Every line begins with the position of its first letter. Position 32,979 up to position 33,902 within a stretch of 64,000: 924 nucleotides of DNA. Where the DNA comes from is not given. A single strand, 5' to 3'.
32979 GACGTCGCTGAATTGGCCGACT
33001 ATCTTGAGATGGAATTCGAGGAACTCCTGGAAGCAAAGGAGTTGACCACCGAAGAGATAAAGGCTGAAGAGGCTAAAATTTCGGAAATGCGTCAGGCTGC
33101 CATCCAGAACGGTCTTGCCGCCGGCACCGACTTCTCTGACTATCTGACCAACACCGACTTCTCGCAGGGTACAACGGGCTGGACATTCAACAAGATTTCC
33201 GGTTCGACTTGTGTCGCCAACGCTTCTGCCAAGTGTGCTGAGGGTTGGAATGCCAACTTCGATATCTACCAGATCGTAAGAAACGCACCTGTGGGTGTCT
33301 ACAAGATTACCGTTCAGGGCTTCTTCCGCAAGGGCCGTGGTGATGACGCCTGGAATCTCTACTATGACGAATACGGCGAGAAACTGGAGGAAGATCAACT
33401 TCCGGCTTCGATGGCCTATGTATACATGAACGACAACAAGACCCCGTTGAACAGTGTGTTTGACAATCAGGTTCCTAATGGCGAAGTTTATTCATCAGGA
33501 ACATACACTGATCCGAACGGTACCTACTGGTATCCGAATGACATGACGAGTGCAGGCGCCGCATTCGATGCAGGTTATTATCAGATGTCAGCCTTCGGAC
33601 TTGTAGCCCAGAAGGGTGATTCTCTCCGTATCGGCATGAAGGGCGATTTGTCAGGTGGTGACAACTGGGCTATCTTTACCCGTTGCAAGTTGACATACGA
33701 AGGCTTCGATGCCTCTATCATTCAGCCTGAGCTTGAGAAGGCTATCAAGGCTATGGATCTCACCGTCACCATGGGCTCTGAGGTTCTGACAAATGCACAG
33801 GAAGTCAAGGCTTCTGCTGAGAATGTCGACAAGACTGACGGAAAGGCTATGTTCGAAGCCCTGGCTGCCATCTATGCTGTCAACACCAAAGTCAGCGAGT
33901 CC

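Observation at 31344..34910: Uncharacterised triple-module T9SS protein; the same module is reused in the neighbouring zincin-like protein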

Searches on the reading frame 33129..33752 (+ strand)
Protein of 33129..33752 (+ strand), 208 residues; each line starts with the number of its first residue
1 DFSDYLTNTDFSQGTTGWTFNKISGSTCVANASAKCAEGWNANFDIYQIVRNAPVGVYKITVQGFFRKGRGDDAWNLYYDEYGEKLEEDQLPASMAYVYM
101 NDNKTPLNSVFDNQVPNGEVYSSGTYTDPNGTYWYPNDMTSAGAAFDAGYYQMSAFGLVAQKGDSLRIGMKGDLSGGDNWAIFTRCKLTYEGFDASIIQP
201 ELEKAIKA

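Call 23: search_solved_structures(query=A2, max_evalue=10, show_alignments=2)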
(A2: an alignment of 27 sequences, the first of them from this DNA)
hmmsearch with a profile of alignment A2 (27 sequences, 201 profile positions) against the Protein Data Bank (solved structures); distinct sequences matched with E-value up to 10: 4.
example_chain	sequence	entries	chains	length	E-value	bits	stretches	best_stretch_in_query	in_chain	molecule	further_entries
2xom_A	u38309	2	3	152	0.00018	24.3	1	4-62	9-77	ARABINOGALACTAN ENDO-1,4-BETA-GALACTOSIDASE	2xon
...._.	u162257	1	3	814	0.0023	20.7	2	4-63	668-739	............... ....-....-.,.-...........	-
1x60_A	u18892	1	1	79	0.46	13.2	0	51-78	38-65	Sporulation-specific N-acetylmuramoyl-L-alanine amidase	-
7xqk_A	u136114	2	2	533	0.58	12.9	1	16-72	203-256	Glutathione S-transferase class-mu 26 kDa isozyme,Cyclin-dependent kinase 3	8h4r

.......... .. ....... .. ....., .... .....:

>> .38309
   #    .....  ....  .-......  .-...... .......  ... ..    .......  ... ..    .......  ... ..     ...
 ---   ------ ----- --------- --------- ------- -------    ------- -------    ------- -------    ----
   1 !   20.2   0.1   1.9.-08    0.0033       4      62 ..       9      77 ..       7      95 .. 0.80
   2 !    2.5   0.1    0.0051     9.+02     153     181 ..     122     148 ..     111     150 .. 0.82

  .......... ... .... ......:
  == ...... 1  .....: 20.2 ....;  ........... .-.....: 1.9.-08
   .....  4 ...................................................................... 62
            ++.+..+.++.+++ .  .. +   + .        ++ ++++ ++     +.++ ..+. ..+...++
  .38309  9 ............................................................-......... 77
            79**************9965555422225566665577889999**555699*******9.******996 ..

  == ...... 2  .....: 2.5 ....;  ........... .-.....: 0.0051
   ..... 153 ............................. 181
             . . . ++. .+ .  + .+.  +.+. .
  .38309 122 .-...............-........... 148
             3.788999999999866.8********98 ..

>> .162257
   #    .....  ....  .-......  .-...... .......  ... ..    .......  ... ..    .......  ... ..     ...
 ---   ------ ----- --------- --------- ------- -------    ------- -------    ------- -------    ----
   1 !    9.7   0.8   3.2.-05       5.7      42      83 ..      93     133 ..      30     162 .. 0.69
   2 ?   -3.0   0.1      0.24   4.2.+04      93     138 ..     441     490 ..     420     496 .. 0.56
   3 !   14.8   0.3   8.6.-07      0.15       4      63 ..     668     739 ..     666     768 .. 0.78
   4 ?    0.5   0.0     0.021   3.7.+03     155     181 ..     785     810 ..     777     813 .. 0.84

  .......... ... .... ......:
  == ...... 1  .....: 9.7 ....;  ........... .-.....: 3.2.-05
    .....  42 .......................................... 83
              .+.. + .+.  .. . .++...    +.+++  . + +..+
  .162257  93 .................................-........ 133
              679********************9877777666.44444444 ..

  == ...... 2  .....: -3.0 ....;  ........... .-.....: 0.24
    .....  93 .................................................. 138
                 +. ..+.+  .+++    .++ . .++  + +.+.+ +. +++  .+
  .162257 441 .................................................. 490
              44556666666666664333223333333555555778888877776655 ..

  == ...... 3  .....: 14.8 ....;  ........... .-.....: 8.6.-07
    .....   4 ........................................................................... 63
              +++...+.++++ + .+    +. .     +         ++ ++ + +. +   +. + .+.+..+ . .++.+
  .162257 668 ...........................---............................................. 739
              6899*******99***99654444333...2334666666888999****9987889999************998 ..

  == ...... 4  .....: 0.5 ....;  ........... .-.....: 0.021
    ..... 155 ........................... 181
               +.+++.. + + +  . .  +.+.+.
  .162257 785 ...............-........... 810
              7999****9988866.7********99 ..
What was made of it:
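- On CBM61 (CAZy): A second galactanase, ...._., scores E=2.3e-3 (call 23). Position 40 is W or Y in many of the aligned members and lines up with the W of 'NFW' in TmCBM61 (call 23), but its role there is unknown to me.
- Closest known: CBM61. Same: The match shares the N-terminal 'N-P-x-F-E..G..W' strand, the 'xxxQ..lPxGvY' hairpin and the last 'W..DxF.L' strand (call 23).
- The module profile hits TmCBM61 of a GH53 galactanase (E=1.8e-4) and a second galactanase, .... (E=2.3e-3) (call 23). The CBM61 link is weak and partial (call 23). The closest sequence relative is a galactan-binding CBM (call 23).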

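Call 31: search_protein_representatives(alignment_id=A2)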
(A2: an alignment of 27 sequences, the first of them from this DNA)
Query: 27 sequences, 201 profile positions. Proteins with E-value up to 0.001 (for the whole library): 5936; up to 1e-10: 4506; up to 1e-30: 1966. The best 150 are listed.
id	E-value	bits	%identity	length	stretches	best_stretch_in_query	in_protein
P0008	1.2e-179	609.4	-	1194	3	3-198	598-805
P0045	1.4e-171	583.0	-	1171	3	1-199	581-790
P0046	4.6e-167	568.3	-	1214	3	1-200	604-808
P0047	8.1e-165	560.9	-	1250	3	3-199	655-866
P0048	1.7e-164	559.9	-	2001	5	1-193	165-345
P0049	4.6e-163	555.2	-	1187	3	1-199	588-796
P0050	2.5e-160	546.3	-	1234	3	1-200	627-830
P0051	6.6e-158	538.4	-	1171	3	6-200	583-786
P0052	4.0e-157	535.8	-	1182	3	1-191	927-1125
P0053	7.3e-151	515.4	-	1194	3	1-199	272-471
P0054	4.2e-149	509.6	-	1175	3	1-200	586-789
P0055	1.3e-148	508.0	-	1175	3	1-194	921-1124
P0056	6.7e-148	505.7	-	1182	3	1-188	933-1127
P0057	8.1e-148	505.4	-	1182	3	4-199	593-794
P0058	3.5e-145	496.8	-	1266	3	1-198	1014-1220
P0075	5.2e-136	466.9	-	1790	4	1-188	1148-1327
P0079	4.8e-135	463.7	-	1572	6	1-192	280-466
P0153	5.1e-115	398.4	-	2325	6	1-199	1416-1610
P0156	1.0e-114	397.4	-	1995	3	1-196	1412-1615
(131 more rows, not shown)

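Call 33: search_protein_families(library=pfam, proteins=[P0048, P0075, P0153, P0156, P0079], max_evalue=0.001)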
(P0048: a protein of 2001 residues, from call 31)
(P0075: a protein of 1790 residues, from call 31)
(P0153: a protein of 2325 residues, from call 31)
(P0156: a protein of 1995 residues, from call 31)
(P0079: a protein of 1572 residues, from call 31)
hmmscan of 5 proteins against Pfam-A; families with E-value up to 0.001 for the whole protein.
P0048 (2001 aa): 2 families
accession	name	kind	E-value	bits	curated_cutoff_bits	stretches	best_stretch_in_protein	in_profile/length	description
PF00404.24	Dockerin_1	-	2.4e-07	31.3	22.9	1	1757-1811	2-57/57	Dockerin type I domain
PF00963.24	Cohesin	-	0.00045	20.9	24.1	0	1618-1727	3-114/139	Cohesin domain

P0075 (1790 aa): 2 families
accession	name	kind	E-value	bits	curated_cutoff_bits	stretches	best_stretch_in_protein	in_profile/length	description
PF13306.12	LRR_5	-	0.00017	21.9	27.7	1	1392-1473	38-118/127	BspA type Leucine rich repeat region (6 copies)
PF04862.18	DUF642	-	0.00024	21.4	27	1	37-134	1-98/157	Protein of unknown function (DUF642)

P0153 (2325 aa): 2 families
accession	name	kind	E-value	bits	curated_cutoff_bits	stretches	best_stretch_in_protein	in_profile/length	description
PF00404.24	Dockerin_1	-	2.1e-10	41.1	22.9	1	2068-2117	1-51/57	Dockerin type I domain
PF00963.24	Cohesin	-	0.00025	21.7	24.1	1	1933-2046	12-121/139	Cohesin domain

P0156 (1995 aa): 5 families
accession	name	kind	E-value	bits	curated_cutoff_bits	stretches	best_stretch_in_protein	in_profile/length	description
PF01640.23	Peptidase_C10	-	5.1e-69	232.9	26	1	149-342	1-194/194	Peptidase C10 family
PF13734.11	Inhibitor_I69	-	1.1e-24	87.2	25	1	20-118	1-97/98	Spi protease inhibitor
PF00404.24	Dockerin_1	-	1.6e-09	38.2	22.9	1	1764-1814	2-53/57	Dockerin type I domain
PF00963.24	Cohesin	-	0.00022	21.9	24.1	1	1618-1751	7-135/139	Cohesin domain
PF13529.12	Peptidase_C39_2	-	0.00063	20.8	24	0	171-331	14-140/143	Peptidase_C39 like family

P0079 (1572 aa): 1 family
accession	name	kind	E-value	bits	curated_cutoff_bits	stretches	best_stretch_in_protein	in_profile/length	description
PF10029.15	DUF2271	-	0.0009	19.4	27.3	0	1164-1202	83-121/136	Predicted periplasmic protein (DUF2271)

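Call 42: predict_structure(alignment_id=A2)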
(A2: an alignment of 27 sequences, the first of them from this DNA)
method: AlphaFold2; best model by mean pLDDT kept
length: 208 residues; sequences in the alignment: 27
mean_pLDDT: 94.2   pTM: 0.88
mean pLDDT of the five models: 94.2, 92.7, 91.9, 90.4, 90.0
residues with pLDDT >= 90: 176; 70-90: 32; 50-70: 0; < 50: 0
segments of 3 or more residues with pLDDT < 50: none
pLDDT, mean of each block of 10 residues (from residue 1): 97 97 85 96 96 97 98 97 96 97 97 90 91 96 95 96 97 93 98 87 82
secondary structure, 60 per line:
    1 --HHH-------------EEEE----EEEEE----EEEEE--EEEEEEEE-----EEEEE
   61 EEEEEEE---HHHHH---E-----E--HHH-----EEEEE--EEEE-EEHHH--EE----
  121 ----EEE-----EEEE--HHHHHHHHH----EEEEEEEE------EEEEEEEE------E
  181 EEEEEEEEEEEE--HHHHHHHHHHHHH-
elements in order: E19-22 E27-31 E36-40 E43-50 E56-67 H71-75 E96-100 E103-106 E125-127 E133-136 H139-147 E152-159 E166-173 E180-192 H195-207
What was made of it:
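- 33144..33704 (+): Module 2 (aa 601-787): canonical 'type-2' beta-jelly-roll module. Stand-alone model pLDDT 94.2, pTM 0.88 (call 42).
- The 'AFDAG' stretch is predicted helical, not a strand (call 42).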

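Call 44: fold_search(model_id=the predicted structure, library=pdb)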
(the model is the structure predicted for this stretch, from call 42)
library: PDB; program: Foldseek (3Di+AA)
matches with E <= 10: 1445; with E <= 0.001: 21
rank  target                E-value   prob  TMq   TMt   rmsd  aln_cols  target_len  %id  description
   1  4d0q                  8.1e-05  1.00  0.44  0.56   6.7       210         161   11  Hyaluronan Binding Module of the Streptococcal Pneumoniae Hyaluronate Lyase (released 2014-08-06)
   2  2xom_A                9.6e-05  1.00  0.40  0.54   9.8       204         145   11  Atomic resolution structure of TmCBM61 in complex with beta-1,4- galactotriose (released 2010-09-08)
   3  2xon_L                1.8e-04  1.00  0.40  0.53   6.4       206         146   14  Structure of TmCBM61 in complex with beta-1,4-galactotriose at 1.4 A resolution (released 2010-09-08)
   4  8iqe_B                2.0e-04  1.00  0.39  0.17  13.4       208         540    7  Crystal structure of tetrameric K2-2 TSP (released 2024-02-21)
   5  8iq9_B                2.4e-04  1.00  0.39  0.16  13.1       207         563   11  Crystal structure of trimeric K2-2 TSP in complex with tetrasaccharide and octasaccharide (released 2024-02-21)
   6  8iq5_D                2.6e-04  1.00  0.38  0.16  13.3       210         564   11  Crystal structure of trimeric K2-2 TSP (released 2024-02-21)
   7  7xyc_A                2.7e-04  1.00  0.44  0.18   4.6       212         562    9  CryoEM structure of Klebsiella phage Kp7 type II tail fiber gp52 in vitro (released 2023-06-07)
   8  8iq9_A                2.9e-04  1.00  0.41  0.17  13.0       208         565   11  Crystal structure of trimeric K2-2 TSP in complex with tetrasaccharide and octasaccharide (released 2024-02-21)
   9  8ic1_A                3.2e-04  1.00  0.37  0.18   4.7       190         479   12  endo-alpha-D-arabinanase EndoMA1 D51N mutant from Microbacterium arabinogalactanolyticum in complex with arabinooligos (released 2023-08-16)
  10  8iqe_D                3.8e-04  1.00  0.38  0.17  13.3       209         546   10  Crystal structure of tetrameric K2-2 TSP (released 2024-02-21)
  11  4w8j                  4.1e-04  1.00  0.39  0.10   5.9       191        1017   10  Structure of the full-length insecticidal protein Cry1Ac reveals intriguing details of toxin packaging into in vivo form (released 2014-09-17)
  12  1wky                  5.1e-04  0.99  0.31  0.17  13.8       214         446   10  Crystal structure of alkaline mannanase from Bacillus sp. strain JAMB-602: catalytic domain and its Carbohydrate Binding (released 2005-06-15)
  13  8zqf                  5.4e-04  0.99  0.37  0.39   9.9       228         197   12  Crystal structure of a novel alginate-binding carbohydrate binding module (released 2024-06-12)
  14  8iqe_A                5.7e-04  1.00  0.40  0.17  12.5       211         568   11  Crystal structure of tetrameric K2-2 TSP (released 2024-02-21)
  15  8hhv_A                6.4e-04  1.00  0.40  0.19   4.4       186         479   13  endo-alpha-D-arabinanase EndoMA1 from Microbacterium arabinogalactanolyticum (released 2023-08-16)
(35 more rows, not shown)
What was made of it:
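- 33144..33704 (+): Foldseek finds CBM70, CBM61, CBM4 and CBM16 (call 44).
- Closest known: C-terminal extension of the long Cry protoxins. Same: Cry1Ac is also hit by the single module (call 44).
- Tried and rejected: I rejected it on fold hits and predicted secondary structure (calls 42, 44).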

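Call 49: find_related_loci(query=A3, collection=genome_contigs, flank=10000)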
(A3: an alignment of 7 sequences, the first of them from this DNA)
Query A3 (208 aa) in genome_contigs; peptide patterns used: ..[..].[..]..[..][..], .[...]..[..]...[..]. (x = any residue, [..] = any of these).
119 stretches matched a pattern; 99 encode a relative of the query (tblastn E <= 1e-3); the best 80 are kept; 80 distinct loci.
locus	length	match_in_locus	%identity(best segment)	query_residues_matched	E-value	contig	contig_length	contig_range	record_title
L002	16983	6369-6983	82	1-206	6e-115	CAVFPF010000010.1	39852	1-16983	bacterium isolate H07646-L1_cleanbin_000007 genome assembly, contig: Spades_H07646-L1_contig_409, whole genome shotgun s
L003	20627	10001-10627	60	1-206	2e-76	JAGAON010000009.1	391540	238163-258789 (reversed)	MAG: Prevotella sp. isolate RGIG8630 Water_deer_Cecum.Co__c1417003, whole genome shotgun sequence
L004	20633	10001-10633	56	1-206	4e-74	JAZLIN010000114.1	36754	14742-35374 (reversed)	MAG: Prevotella sp. isolate T1900044978_TA20190040.MAGScoT_cleanbin_000021 SGB_4050_k141_341897, whole genome shotgun se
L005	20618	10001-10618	55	1-208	3e-69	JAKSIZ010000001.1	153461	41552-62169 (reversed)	MAG: Bacteroidaceae bacterium isolate Horse_feces34 MAG034_1, whole genome shotgun sequence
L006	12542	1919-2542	56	1-206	2e-68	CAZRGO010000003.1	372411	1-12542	MAG TPA_asm: uncultured Prevotella sp. isolate SRP199465_co1_378 genome assembly, contig: NODE_10_length_372411_cov_83.0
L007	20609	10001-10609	54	4-206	3e-66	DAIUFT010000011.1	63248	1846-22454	MAG TPA_asm: Prevotella sp. isolate CTOTU45218 NODE_29_length_63248_cov_13.642619, whole genome shotgun sequence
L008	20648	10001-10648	54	1-208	2e-66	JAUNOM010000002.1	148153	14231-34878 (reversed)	MAG: Prevotellaceae bacterium isolate S34M_St_53 NODE_21_length_148153_cov_80.142034, whole genome shotgun sequence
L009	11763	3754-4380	53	1-208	2e-67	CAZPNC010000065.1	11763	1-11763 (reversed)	MAG TPA_asm: uncultured Prevotella sp. isolate binchicken_co154_83 genome assembly, contig: NODE_10692_length_11763_cov_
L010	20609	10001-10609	54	1-206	5e-65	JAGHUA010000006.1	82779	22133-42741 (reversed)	MAG: Candidatus Liminaster caballi isolate E4_95 c_000000273857, whole genome shotgun sequence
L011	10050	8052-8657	54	1-206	7e-63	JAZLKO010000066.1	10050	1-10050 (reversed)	MAG: Prevotella sp. isolate T1900044959_TA20190016.MAGScoT_cleanbin_000008 SGB_3911_k141_1683134, whole genome shotgun s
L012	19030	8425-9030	52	1-208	6e-60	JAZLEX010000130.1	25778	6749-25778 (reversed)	MAG: Prevotella sp. isolate T1900045006_TA20190068.MAGScoT_cleanbin_000056 SGB_4368_k141_2564321, whole genome shotgun s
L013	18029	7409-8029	51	1-207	4e-62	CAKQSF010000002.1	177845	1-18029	MAG: uncultured Prevotella sp. isolate REFINED_METABAT215_TOP10_CONTIGS_1500_ASSEMBLY_K77_MERGED__Hadza_MoBio_hadza-E-H_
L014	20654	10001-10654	49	1-206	4e-57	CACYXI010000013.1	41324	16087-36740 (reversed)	MAG: uncultured Bacteroidales bacterium isolate RUG12352 genome assembly, contig: RUG12352_asm_13, whole genome shotgun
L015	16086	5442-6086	49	6-205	1e-56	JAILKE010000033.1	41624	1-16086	MAG: Bacteroidales bacterium isolate RUI194 k141_9600539_flag=1_multi=14.2484_len=41624, whole genome shotgun sequence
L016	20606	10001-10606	51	1-204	2e-53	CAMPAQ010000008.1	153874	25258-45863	MAG: uncultured Bacteroidales bacterium isolate SRR873602_bin.50_metaWRAP_v1.3_MAG genome assembly, contig: NODE_80_leng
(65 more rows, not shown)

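Call 60: find_homologous_proteins(query=A2, max_evalue=0.00001)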
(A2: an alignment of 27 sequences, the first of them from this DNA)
Query A2 (27 sequences) (208 aa, profile of the alignment): 9 proteins with E <= 0.00001 among 2274 candidates.
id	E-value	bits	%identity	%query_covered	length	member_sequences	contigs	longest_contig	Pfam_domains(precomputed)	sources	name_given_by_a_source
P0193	3.6e-55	205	27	90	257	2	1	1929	-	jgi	jgi:hypothetical protein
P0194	5.5e-47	178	28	84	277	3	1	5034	-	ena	-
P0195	4.1e-38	149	37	97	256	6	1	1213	-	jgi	jgi:hypothetical protein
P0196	1.1e-35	141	30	72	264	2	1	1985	-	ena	-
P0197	3.2e-35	140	29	90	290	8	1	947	-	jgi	jgi:hypothetical protein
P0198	1.7e-33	134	37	97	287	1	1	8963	-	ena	-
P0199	4.2e-30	123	26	88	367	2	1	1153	-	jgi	jgi:hypothetical protein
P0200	4.4e-29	119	28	93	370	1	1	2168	-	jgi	jgi:hypothetical protein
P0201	3.3e-16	77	42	32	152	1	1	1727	-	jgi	jgi:hypothetical protein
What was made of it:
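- Tried and rejected: A word-indexed protein search with the module profile returned only nine short fragments with no domain information (call 60).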

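Call 62: search_protein_families(library=pfam, alignment_id=A5, max_evalue=0.001)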
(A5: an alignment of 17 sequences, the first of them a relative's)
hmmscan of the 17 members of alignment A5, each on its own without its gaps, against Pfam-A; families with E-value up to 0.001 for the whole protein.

A. member 1, P0146 (3880 aa): 1 family
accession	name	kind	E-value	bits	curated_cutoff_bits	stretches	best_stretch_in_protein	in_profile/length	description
PF06268.19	Fascin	-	0.00095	19.7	23.1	0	1035-1077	9-52/108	Fascin domain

B. families by the number of members that match (of 17 scanned): 8 families
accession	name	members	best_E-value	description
PF13350.11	Y_phosphatase3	3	6.6e-26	Tyrosine phosphatase family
PF00404.24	Dockerin_1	2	2.3e-09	Dockerin type I domain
PF07495.19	Y_Y_Y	2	2.6e-05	Y_Y_Y domain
PF02018.23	CBM_4_9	2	0.00013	Carbohydrate binding domain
PF00963.24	Cohesin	1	6.4e-09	Cohesin domain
PF16405.10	DUF5013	1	4.6e-06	Domain of unknown function (DUF5013)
PF14734.12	DUF4469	1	0.00071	Domain of unknown function (DUF4469) with IG-like fold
PF06268.19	Fascin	1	0.00095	Fascin domain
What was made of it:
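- The same module occurs with a C10 peptidase, Y_phosphatase3 domains, dockerin/cohesin and BspA-type LRR (calls 33, 62). Some family members carry cohesin and dockerin domains (calls 33, 62).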
